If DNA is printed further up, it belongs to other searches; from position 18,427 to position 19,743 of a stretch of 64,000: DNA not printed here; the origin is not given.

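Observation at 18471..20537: GC-rich two-gene foreign island (unknown 339-aa protein plus tyrosine recombinase) behind a perfect consensus sigma70 promoter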

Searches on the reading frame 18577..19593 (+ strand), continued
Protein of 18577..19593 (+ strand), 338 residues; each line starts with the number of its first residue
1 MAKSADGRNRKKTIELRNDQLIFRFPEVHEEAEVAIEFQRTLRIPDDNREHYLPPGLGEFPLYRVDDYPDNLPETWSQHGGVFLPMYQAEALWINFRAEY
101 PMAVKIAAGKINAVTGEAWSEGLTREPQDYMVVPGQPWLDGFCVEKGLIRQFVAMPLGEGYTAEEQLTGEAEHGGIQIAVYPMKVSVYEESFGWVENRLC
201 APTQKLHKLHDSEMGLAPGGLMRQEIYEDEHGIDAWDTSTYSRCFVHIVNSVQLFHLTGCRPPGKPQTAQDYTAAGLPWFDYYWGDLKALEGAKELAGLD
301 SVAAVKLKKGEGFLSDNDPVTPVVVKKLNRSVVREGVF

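Call 33: search_protein_families(library=pfam, proteins=[P0320, P0334, P0411, P0371, P0378, P0384, P0333, P0269, P0281, P0389], max_evalue=0.01)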
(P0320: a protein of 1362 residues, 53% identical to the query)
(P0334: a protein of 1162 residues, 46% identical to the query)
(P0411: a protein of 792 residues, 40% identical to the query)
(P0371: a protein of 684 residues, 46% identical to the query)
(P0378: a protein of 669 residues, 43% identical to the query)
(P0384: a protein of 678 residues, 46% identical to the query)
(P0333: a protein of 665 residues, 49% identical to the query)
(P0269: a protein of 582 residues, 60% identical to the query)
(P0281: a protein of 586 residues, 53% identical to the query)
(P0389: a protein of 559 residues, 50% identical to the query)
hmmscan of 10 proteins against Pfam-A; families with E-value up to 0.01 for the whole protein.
P0320 (1362 aa): 1 family
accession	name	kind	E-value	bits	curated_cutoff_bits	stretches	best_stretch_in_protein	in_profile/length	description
PF08238.18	Sel1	-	8.5e-21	74.1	30.7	3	947-982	1-36/36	Sel1 repeat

P0334 (1162 aa): 0 families

P0411 (792 aa): 9 families
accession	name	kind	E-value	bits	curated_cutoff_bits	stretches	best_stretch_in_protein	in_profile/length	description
PF00515.34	TPR_1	-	4.1e-16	58.5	27.8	2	651-676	7-32/34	Tetratricopeptide repeat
PF07719.23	TPR_2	-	2.6e-15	55.7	27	1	651-676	7-32/34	Tetratricopeptide repeat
PF13181.12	TPR_8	-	2e-06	27.9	25.7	0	749-779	3-33/34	Tetratricopeptide repeat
PF13428.12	TPR_14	-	3.5e-06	27.6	23.5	0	752-790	6-44/44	Tetratricopeptide repeat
PF13371.12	TPR_9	-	2.5e-05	24.6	35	0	693-747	9-62/73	Tetratricopeptide repeat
PF12895.13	ANAPC3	-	0.00025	21.7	27.2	0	695-768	5-77/82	Anaphase-promoting complex, cyclosome, subunit 3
PF13414.12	TPR_11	-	0.0032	17.6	26.8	0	755-780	2-27/42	TPR repeat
PF14559.12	TPR_19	-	0.005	17.6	25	0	730-789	8-67/68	Tetratricopeptide repeat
PF13174.12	TPR_6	-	0.0054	17.8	26.3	0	753-779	6-32/33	Tetratricopeptide repeat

P0371 (684 aa): 11 families
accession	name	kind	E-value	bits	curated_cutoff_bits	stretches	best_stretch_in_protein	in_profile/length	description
PF00240.29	ubiquitin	-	6.3e-20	71.2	25.4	1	3-59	1-57/72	Ubiquitin family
PF11976.14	Rad60-SLD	-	5.9e-09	36.1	23.8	1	1-57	1-58/72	Ubiquitin-2 like Rad60 SUMO-like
PF13920.12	zf-C3HC4_3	-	1.3e-08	35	27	1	606-654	2-48/49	Zinc finger, C3HC4 type (RING finger)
PF00097.31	zf-C3HC4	-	2.5e-05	24.5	21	1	609-648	1-40/40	Zinc finger, C3HC4 type (RING finger)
PF13639.12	zf-RING_2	-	6.3e-05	23.6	27.3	1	607-649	1-44/44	Ring finger domain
PF14447.12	Prok-RING_4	-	6.8e-05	23.1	27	1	609-658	1-46/46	Prokaryotic RING finger family 4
PF24921.1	RING_XB3-XBAT31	-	0.00031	21.2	50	1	609-653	2-56/57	E3 ubiquitin-protein ligase XB3/XBAT31 RING finger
PF13445.12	zf-RING_UBOX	-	0.00081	19.8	25.2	1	609-646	1-39/39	RING-type zinc-finger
PF13923.12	zf-C3HC4_2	-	0.00097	19.3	27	1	608-648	1-40/40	Zinc finger, C3HC4 type (RING finger)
PF14634.12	zf-RING_5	-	0.0019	18.6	27.9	1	608-649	1-42/43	zinc-RING finger domain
PF14570.12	zf-RING_4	-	0.0079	16.4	27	0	609-650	1-45/48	RING/Ubox like zinc-binding domain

P0378 (669 aa): 2 families
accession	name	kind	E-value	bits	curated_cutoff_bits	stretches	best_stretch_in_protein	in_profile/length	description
PF13432.12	TPR_16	-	0.00061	20.6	32.7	1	552-602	5-55/65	Tetratricopeptide repeat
PF14559.12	TPR_19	-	0.0017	19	25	1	555-598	2-45/68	Tetratricopeptide repeat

P0384 (678 aa): 13 families
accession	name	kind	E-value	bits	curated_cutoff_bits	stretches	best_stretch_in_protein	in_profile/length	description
PF07719.23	TPR_2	-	1.3e-17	62.8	27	1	532-563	3-34/34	Tetratricopeptide repeat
PF00515.34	TPR_1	-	6.6e-16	57.8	27.8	1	532-563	3-34/34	Tetratricopeptide repeat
PF13431.12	TPR_17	-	7.2e-13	48.2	24.4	0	555-584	4-33/34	Tetratricopeptide repeat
PF13432.12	TPR_16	-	4.8e-12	46.5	32.7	1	535-591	2-58/65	Tetratricopeptide repeat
PF13428.12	TPR_14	-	2.7e-06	27.9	23.5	1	533-572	4-43/44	Tetratricopeptide repeat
PF13371.12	TPR_9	-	1.1e-05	25.8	35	0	533-571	32-70/73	Tetratricopeptide repeat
PF14559.12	TPR_19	-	7.1e-05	23.5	25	1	541-584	2-45/68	Tetratricopeptide repeat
PF12895.13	ANAPC3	-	9.3e-05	23.1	27.2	0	527-584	22-76/82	Anaphase-promoting complex, cyclosome, subunit 3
PF13424.12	TPR_12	-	0.00019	22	30.1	1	604-661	9-67/77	Tetratricopeptide repeat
PF25062.1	ARM_TT21_N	-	0.0005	20.3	40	1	437-583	76-221/222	Tetratricopeptide repeat protein 21 N-terminal ARM repeat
PF13429.12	TPR_15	-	0.00063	19.7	26.2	0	528-566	144-182/280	Tetratricopeptide repeat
PF14853.12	Fis1_TPR_C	-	0.0017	18.9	25.3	0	537-568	8-39/53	Fis1 C-terminal tetratricopeptide repeat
PF13174.12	TPR_6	-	0.0039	18.2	26.3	0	537-562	7-32/33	Tetratricopeptide repeat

P0333 (665 aa): 1 family
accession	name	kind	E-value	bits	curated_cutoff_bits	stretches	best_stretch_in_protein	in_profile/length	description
PF06067.16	DUF932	-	5.5e-07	30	23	1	443-590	62-209/227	Domain of unknown function (DUF932)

P0269 (582 aa): 0 families

P0281 (586 aa): 2 families
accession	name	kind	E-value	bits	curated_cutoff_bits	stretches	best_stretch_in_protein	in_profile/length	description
PF13519.12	VWA_2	-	0.0033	18.5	27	1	389-499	3-107/107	von Willebrand factor type A domain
PF00092.34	VWA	-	0.0042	17.8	23.8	1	387-516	2-125/174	von Willebrand factor type A domain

P0389 (559 aa): 0 families

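Call 37: fold_search(model_id=the predicted structure, library=pdb)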
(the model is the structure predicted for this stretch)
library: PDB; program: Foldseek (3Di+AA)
matches with E <= 10: 670; with E <= 0.001: 0
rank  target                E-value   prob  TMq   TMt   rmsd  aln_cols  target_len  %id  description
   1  7ptb                  5.6e-02  0.38  0.20  0.21  16.6       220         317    7  Crystal structure of the SPD-2 domain of human CEP192 (released 2022-04-06)
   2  9fh8_C                6.6e-02  0.28  0.19  0.23  15.2       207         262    9  Crystal structure of the SPD-2 domain of Apis dorsata CEP192 (released 2025-03-26)
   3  9fh8_D                8.3e-02  0.20  0.19  0.25  20.1       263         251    8  Crystal structure of the SPD-2 domain of Apis dorsata CEP192 (released 2025-03-26)
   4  1fst_B                8.8e-02  0.15  0.16  0.27  15.2       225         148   10  CRYSTAL STRUCTURE OF TRUNCATED HUMAN RHOGDI TRIPLE MUTANT (released 2001-05-02)
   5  1tjj_C                8.8e-02  0.06  0.11  0.19  14.0       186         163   13  Human GM2 Activator Protein PAF complex (released 2004-12-07)
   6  1fst_A                1.3e-01  0.20  0.18  0.32   9.3       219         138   10  CRYSTAL STRUCTURE OF TRUNCATED HUMAN RHOGDI TRIPLE MUTANT (released 2001-05-02)
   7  1ft0_A                1.4e-01  0.15  0.15  0.27   8.2       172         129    9  CRYSTAL STRUCTURE OF TRUNCATED HUMAN RHOGDI K113A MUTANT (released 2001-05-02)
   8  1qvy_A                1.4e-01  0.14  0.15  0.28  10.1       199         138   11  Crystal structure of RhoGDI K(199,200)R double mutant (released 2004-02-10)
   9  1pu5_A                1.4e-01  0.06  0.13  0.21  11.4       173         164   13  GM2-activator Protein crystal structure (released 2004-06-29)
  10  2rr3_MODEL_1_A        1.5e-01  0.38  0.17  0.36   8.7       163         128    9  Solution structure of the complex between human VAP-A MSP domain and human OSBP FFAT motif (released 2010-03-23)
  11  2jhz_A                1.5e-01  0.21  0.19  0.33   9.1       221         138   10  CRYSTAL STRUCTURE OF RHOGDI E155S, E157S MUTANT (released 2007-05-08)
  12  2bxw_A                1.8e-01  0.16  0.17  0.31   9.2       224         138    9  CRYSTAL STRUCTURE OF RHOGDI Lys(135,138,141)Tyr MUTANT (released 2005-08-19)
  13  6lp4                  2.0e-01  0.25  0.18  0.39  10.0       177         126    9  Structural basis and functional analysis epo1-bem3p complex for bud growth (released 2021-01-13)
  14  2ji0                  2.1e-01  0.13  0.14  0.25   7.4       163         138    8  CRYSTAL STRUCTURE OF RHOGDI K138Y, K141Y MUTANT (released 2007-05-08)
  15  4l37_B                2.2e-01  0.09  0.15  0.09  15.3       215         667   12  SP2-SP3 - a complex of two storage proteins from Bombyx mori hemolymph (released 2013-12-04)
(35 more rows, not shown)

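Call 52: search_dna_similar(query=window:18577-19593:+, collection=plasmids, mode=protein, max_rows=25)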
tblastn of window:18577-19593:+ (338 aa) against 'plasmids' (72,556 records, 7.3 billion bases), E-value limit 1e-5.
Records with a match: 6; places in all: 6; records where one place covers at least 80% of the query: 4.
Best place of each record, by identity: <60% 6.
By first word of the organism name: Euzebya 1; Miltoncostaea 1; Kovacikia 1; Bosea 1; Streptomyces 1; Bradyrhizobium 1.
By predicted mobility (MOB-suite, as given by PLSDB): non-mobilizable 5; conjugative 1.
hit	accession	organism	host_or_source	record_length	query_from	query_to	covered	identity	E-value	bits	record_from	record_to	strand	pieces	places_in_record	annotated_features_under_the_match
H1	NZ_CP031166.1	Euzebya pacifica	-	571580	12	338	97%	47.1%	2e-93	311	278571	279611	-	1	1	hypothetical protein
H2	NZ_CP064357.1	Miltoncostaea oceani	pure culture,marine sediment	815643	32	336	90%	41.9%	1e-71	248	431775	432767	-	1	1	hypothetical protein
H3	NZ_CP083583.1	Kovacikia minuta CCNUW1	cell culture,fresh water lake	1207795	35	283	74%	50.4%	3e-72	250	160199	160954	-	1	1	record has no annotation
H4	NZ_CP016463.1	Bosea sp. RAC05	Microbial isolate,Algal phycosphere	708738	13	329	94%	38.7%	4e-68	238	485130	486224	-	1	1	hypothetical protein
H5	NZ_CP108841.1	Streptomyces chartreusis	-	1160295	16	319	90%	38.3%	6e-59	211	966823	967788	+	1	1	none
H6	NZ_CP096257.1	Bradyrhizobium barranii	Glycine max cv. AC Glengarry,Cell ...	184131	34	303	80%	34.1%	4e-39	154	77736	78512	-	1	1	hypothetical protein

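Call 53: search_dna_similar(query=window:18577-19593:+, collection=phages, mode=protein, max_rows=15)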
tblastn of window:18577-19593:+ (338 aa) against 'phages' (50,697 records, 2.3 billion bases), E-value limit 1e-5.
Records with a match: 2; places in all: 2; records where one place covers at least 80% of the query: 2.
Best place of each record, by identity: <60% 2.
By first word of the organism name: Virus 1; uncultured 1.
By host as written in the record: - 2.
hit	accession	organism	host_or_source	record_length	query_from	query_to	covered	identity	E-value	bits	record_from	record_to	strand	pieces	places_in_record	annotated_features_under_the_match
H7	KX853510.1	Virus Rctr197k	enrichment culture DAMO/AAA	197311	8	336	96%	42.7%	7e-65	271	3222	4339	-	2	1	similar to putative membrane protein; overlaps another CDS with the ... | putative membrane protein | hypothetical protein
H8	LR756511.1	uncultured phage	metagenomic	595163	34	306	81%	33.3%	6e-41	158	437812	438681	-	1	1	record has no annotation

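Call 54: get_annotated_region(hit=H1, flank=4000)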
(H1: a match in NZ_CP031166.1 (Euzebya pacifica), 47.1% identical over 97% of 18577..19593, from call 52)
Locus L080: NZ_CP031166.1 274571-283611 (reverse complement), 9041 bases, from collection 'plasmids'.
description: Euzebya pacifica strain DY32-46 plasmid pEDY32-46I, complete sequence
organism: Euzebya pacifica (NCBI taxid 1608957)
taxonomy: Bacteria; Actinomycetota; Nitriliruptoria; Euzebyales; Euzebyaceae; Euzebya; Euzebya pacifica
host: -; source: -; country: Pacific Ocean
typing (MOB-suite, as given by PLSDB): non-mobilizable
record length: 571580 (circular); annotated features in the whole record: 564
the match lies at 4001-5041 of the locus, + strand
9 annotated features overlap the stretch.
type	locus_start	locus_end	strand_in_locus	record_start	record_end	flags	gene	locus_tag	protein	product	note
CDS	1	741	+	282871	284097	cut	-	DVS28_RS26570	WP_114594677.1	hypothetical protein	-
CDS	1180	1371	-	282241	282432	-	-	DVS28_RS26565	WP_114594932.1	hypothetical protein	-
CDS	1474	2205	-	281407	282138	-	-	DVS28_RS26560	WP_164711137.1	hypothetical protein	-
CDS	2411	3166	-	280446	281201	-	-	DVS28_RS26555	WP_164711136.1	endonuclease/exonuclease/phosphatase family protein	-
CDS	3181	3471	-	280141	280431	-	-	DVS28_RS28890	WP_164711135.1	hypothetical protein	-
CDS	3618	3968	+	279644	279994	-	-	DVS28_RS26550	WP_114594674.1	helix-turn-helix transcriptional regulator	-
CDS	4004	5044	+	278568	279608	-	-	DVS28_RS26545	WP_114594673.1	hypothetical protein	-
CDS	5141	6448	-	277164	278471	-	-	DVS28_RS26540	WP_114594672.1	hypothetical protein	-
CDS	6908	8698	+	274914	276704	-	dnaG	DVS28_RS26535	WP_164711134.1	DNA primase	GO:0006269 - DNA replication, synthesis of RNA primer [Evidence IEA]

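Call 55: get_annotated_region(hit=H4, flank=4000)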
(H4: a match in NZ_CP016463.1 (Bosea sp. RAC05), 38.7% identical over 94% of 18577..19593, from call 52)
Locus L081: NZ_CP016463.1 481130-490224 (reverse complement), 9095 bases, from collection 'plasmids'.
description: Bosea sp. RAC05 plasmid pBSY19_1, complete sequence
organism: Bosea sp. RAC05 (NCBI taxid 1842539)
taxonomy: Bacteria; Pseudomonadota; Alphaproteobacteria; Hyphomicrobiales; Boseaceae; Bosea; Bosea sp. RAC05
host: -; source: Microbial isolate,Algal phycosphere; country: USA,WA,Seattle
typing (MOB-suite, as given by PLSDB): non-mobilizable
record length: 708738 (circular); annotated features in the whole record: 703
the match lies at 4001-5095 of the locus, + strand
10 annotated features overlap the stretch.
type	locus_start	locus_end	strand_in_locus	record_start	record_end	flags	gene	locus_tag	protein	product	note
CDS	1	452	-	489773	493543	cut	-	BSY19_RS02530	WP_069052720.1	strawberry notch C-terminal domain-containing protein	-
CDS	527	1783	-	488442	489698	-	-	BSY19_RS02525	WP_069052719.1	hypothetical protein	-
CDS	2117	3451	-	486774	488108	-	-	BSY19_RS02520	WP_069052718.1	hypothetical protein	-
CDS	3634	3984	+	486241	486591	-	-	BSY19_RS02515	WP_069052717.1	helix-turn-helix transcriptional regulator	-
CDS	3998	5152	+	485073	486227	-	-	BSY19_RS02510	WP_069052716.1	hypothetical protein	-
CDS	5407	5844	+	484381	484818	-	-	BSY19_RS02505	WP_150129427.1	hypothetical protein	-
CDS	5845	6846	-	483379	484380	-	-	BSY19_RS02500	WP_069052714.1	metallophosphoesterase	-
CDS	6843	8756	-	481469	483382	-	-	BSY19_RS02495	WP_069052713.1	AAA family ATPase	-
CDS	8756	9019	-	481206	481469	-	-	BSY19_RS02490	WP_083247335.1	hypothetical protein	-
CDS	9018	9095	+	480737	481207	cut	-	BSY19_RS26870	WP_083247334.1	hypothetical protein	-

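Call 56: predict_structure(alignment_id=A3)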
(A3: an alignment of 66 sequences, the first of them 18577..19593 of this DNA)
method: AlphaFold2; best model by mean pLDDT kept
length: 338 residues; sequences in the alignment: 66
mean_pLDDT: 90.0   pTM: 0.88
mean pLDDT of the five models: 90.0, 89.7, 88.7, 88.7, 88.7
residues with pLDDT >= 90: 262; 70-90: 43; 50-70: 16; < 50: 17
segments of 3 or more residues with pLDDT < 50: 196-210
pLDDT, mean of each block of 10 residues (from residue 1): 57 94 97 97 95 93 95 92 96 96 98 98 98 96 97 97 97 96 97 58 43 83 96 98 97 89 88 90 85 96 97 92 85 73
secondary structure, 60 per line:
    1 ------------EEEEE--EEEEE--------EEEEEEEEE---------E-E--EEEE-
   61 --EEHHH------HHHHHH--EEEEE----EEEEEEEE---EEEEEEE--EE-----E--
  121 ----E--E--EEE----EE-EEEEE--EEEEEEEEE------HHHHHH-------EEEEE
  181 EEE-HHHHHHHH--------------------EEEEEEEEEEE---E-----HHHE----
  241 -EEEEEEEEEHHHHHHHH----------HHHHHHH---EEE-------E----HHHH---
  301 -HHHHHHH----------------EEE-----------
elements in order: E13-17 E20-24 E33-41 E56-59 H74-79 E82-86 E91-98 E102-108 E131-133 E141-145 E148-156 H163-168 E176-183 H185-192 E213-223 E242-250 H251-258 H269-275 E279-281 H294-297 H302-308 E325-327
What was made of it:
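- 18577..19593 (+): A339: 338-aa protein of a very large uncharacterised family. AF2 model pLDDT 90, pTM 0.88 (call 56).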

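Call 58: fold_search(model_id=the predicted structure, library=pdb)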
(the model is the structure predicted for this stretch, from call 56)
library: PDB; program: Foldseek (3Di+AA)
matches with E <= 10: 559; with E <= 0.001: 0
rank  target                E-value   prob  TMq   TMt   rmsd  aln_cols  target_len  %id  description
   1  9fh8_D                1.2e-01  0.05  0.15  0.19  23.2       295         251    7  Crystal structure of the SPD-2 domain of Apis dorsata CEP192 (released 2025-03-26)
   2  3kys_C                1.3e-01  0.04  0.15  0.21  16.4       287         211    7  Crystal structure of human YAP and TEAD complex (released 2010-02-23)
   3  9fh8_B                1.7e-01  0.07  0.16  0.20  16.7       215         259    8  Crystal structure of the SPD-2 domain of Apis dorsata CEP192 (released 2025-03-26)
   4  6wee_A                1.9e-01  0.07  0.15  0.25  14.9       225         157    8  Copper-bound M88I variant of Campylobacter jejuni P19 (released 2021-02-10)
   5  8a0u_B                1.9e-01  0.05  0.16  0.21  14.6       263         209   10  Crystal structure of TEAD3 in complex with CPD4 (released 2022-08-17)
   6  8a0u_C                2.0e-01  0.04  0.16  0.23  16.4       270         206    8  Crystal structure of TEAD3 in complex with CPD4 (released 2022-08-17)
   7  7li5_B                2.0e-01  0.04  0.15  0.21  15.7       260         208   10  Crystal Structure Analysis of human TEAD1 (released 2022-02-02)
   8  9bth_F                2.0e-01  0.01  0.10  0.08  20.9       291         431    9  Rhesus Fab 42056-a.01 in complex with CAP256SU.wk34 RnS SOSIP Env (released 2025-06-11)
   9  8a0v_C                2.3e-01  0.05  0.18  0.25  14.3       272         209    8  Crystal structure of TEAD3 in complex with CPD2 (released 2022-08-17)
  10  8p4l_A                2.3e-01  0.04  0.11  0.08  18.4       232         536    6  Beta-N-acetylgalactosaminidase from Niabella aurantiaca (released 2024-01-17)
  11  8zbh_C                2.4e-01  0.04  0.16  0.22  15.2       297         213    6  Crystal structure of TEAD3 YAP binding domain with compound 3 (released 2025-04-16)
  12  9fh8_A                2.6e-01  0.06  0.18  0.20  18.2       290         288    8  Crystal structure of the SPD-2 domain of Apis dorsata CEP192 (released 2025-03-26)
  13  8p0m_B                2.6e-01  0.04  0.17  0.23  14.9       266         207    9  Crystal structure of TEAD3 in complex with IAG933 (released 2024-04-10)
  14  8rxv_A                2.9e-01  0.04  0.16  0.24  15.1       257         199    8  TEAD2 with an inhibitor (released 2025-02-19)
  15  8ygq_A                2.9e-01  0.04  0.15  0.22  15.2       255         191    7  Crystal structure of Human TEAD2 in complex with Cobimetinib (released 2025-03-05)
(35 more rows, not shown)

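Call 70: find_encoding_contigs(protein=P0254, flank=7000, max_places=4)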
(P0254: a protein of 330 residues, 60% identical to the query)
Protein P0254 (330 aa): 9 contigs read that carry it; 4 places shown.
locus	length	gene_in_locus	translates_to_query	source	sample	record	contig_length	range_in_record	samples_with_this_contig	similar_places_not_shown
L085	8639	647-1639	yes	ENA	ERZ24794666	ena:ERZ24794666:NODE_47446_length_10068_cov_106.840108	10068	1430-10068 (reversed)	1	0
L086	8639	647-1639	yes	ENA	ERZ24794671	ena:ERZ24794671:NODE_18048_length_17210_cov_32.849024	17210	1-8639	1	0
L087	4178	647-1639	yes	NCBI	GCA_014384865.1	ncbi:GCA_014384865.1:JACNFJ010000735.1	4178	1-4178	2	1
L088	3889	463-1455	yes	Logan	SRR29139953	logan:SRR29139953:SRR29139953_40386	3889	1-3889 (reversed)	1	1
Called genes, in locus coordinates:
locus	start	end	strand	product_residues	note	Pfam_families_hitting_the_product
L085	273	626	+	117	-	PF13560:HTH_31 (faint), PF12844:HTH_19, PF01381:HTH_3 (weak)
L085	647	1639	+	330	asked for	-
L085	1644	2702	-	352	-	PF14281:PDDEXK_4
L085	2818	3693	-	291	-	-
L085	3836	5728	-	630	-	PF22977:WHD (weak), PF00004:AAA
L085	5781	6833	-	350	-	PF13280:WYL, PF25583:WCX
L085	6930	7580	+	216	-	-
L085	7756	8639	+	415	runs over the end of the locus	PF09903:DUF2130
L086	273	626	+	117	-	PF13560:HTH_31 (faint), PF12844:HTH_19, PF01381:HTH_3 (weak)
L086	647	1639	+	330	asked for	-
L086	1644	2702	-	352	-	PF14281:PDDEXK_4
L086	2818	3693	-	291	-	-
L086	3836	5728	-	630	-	PF22977:WHD (weak), PF00004:AAA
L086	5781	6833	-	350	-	PF13280:WYL, PF25583:WCX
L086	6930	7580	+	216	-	-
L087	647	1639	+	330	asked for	-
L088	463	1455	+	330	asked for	-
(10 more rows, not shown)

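Call 71: find_encoding_contigs(protein=P0246, flank=7000, max_places=4)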
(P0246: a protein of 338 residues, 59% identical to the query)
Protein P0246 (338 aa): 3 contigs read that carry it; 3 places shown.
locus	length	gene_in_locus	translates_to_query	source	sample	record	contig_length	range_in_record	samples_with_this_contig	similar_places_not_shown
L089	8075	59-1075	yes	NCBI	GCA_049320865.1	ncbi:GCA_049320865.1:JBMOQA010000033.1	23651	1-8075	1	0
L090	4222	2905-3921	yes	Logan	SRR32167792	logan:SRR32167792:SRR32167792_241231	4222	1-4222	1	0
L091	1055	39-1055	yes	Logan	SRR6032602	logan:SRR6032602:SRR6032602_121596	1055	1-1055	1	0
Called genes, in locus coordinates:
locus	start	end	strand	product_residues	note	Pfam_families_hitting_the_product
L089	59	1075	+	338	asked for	-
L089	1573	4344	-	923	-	PF00311:PEPcase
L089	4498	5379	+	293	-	PF01379:Porphobil_deam, PF03900:Porphobil_deamC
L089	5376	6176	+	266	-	PF02602:HEM4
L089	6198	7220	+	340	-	PF04375:HemX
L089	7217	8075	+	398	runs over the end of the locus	PF07219:HemY_N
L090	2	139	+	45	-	?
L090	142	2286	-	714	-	-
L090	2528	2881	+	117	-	PF13560:HTH_31, PF01381:HTH_3, PF12844:HTH_19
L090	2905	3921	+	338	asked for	-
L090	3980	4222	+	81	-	?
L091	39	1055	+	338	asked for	?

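Call 72: find_encoding_contigs(protein=P0176, flank=7000, max_places=4)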
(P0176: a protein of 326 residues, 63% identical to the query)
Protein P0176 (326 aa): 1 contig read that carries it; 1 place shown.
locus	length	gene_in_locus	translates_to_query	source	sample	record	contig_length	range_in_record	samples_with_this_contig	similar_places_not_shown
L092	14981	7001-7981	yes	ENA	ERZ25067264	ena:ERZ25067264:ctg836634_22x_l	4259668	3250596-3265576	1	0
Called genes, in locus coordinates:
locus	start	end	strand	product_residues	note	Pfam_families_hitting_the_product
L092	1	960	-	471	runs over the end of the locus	PF24856:AraA_central (weak), PF11762:Arabinose_Iso_C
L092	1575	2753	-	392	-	PF02746:MR_MLE_N, PF13378:MR_MLE_C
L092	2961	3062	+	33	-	-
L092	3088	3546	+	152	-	-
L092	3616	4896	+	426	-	PF02463:SMC_N (weak), PF13175:AAA_15, PF13304:AAA_21, PF13175:AAA_15 (weak)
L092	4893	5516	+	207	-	-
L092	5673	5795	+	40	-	-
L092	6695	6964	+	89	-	PF12844:HTH_19 (faint), PF13560:HTH_31 (weak)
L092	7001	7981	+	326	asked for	-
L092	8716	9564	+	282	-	PF02811:PHP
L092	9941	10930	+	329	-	PF08450:SGL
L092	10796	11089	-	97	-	-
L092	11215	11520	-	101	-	-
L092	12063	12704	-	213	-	PF11867:T1RH-like_C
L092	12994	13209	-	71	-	-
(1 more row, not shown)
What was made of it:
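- Closest known: Two-gene modules headed by an XRE/CapH-like autorepressor. Same: Neighbouring genes are often defence-like (calls 70, 72).
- Elsewhere, HTH-A339 modules lie among defence-like genes: PDDEXK_4, AAA, WYL, AAA_15/21 and type I restriction remnants (calls 70, 72).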

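Call 81: search_protein_families(library=pfam, proteins=[L020:11519-12307:+, L001:3410-3739:+, L003:8715-9482:-], max_evalue=0.01)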
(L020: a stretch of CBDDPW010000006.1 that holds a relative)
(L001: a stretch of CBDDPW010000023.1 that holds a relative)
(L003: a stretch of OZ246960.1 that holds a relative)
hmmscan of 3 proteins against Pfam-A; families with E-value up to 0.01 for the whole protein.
L020:11519-12307:+ (262 aa): 0 families

L001:3410-3739:+ (109 aa): 1 family
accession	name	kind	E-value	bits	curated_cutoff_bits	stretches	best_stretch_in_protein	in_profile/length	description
PF20619.3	DUF6804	-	2e-22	79.6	27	1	11-100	4-91/91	Family of unknown function (DUF6804)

L003:8715-9482:- (255 aa): 1 family
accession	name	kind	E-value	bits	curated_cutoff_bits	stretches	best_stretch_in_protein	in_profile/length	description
PF11185.13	DUF2971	-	0.0021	19.8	22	0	105-173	1-88/89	Protein of unknown function (DUF2971)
